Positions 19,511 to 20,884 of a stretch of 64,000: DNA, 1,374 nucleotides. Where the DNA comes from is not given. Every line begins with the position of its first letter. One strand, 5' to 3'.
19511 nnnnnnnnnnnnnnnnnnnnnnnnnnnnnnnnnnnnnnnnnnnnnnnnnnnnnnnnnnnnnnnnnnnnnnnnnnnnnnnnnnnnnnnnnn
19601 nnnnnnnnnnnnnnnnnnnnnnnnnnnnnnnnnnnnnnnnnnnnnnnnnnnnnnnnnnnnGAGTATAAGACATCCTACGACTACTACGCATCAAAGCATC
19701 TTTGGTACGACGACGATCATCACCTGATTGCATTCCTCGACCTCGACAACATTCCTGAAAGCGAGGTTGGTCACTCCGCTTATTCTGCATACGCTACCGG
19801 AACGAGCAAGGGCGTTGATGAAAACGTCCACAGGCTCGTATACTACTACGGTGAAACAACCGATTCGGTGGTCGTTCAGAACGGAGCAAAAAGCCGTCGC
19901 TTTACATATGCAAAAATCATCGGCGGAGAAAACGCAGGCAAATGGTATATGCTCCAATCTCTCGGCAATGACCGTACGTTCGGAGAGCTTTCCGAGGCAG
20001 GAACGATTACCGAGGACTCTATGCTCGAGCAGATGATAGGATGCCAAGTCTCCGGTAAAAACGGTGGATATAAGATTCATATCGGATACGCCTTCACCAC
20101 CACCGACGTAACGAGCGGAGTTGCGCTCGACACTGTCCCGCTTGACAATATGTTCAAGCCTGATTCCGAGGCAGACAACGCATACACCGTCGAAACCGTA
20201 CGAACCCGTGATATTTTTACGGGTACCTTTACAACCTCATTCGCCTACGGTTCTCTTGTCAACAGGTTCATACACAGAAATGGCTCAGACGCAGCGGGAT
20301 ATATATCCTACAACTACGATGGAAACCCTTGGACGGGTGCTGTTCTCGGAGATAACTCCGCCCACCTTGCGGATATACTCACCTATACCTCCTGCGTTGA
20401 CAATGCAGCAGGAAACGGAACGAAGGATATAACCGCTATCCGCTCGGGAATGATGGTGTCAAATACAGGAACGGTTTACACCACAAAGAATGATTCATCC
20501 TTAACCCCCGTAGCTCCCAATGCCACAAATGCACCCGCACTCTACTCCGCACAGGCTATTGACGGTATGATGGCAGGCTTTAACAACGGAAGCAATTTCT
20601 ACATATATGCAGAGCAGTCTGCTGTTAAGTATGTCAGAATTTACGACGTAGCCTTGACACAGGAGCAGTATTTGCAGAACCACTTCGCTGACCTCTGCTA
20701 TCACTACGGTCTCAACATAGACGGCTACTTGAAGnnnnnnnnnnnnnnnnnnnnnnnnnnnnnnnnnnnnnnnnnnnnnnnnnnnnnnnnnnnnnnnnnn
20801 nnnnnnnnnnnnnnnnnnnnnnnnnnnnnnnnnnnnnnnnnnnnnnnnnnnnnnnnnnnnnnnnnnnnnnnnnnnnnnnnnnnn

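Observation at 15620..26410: Family of three giant secreted proteins built from seven copies of one LamG-like module, a helical linker and a shared C-terminal domain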

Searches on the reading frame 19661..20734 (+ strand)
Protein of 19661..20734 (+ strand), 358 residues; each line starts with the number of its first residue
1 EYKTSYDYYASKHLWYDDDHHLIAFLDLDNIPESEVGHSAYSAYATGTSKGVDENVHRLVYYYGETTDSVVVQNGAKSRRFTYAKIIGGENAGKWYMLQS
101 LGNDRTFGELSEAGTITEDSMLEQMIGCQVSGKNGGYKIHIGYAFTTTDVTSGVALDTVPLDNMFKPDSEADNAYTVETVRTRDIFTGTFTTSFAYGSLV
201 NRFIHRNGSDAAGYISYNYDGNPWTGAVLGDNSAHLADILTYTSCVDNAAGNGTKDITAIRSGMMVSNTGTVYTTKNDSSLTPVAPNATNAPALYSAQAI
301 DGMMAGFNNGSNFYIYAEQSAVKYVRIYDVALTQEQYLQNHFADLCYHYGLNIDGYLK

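Call 17: search_protein_families(library=pfam, proteins=[window:19661-20734:+], max_evalue=10)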
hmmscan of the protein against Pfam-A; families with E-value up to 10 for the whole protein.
window:19661-20734:+ (358 aa): 1 family
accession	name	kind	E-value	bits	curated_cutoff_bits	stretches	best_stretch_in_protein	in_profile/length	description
PF18262.7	PhetRS_B1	-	0.036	14.7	26.8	1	332-355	15-37/83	Phe-tRNA synthetase beta subunit B1 domain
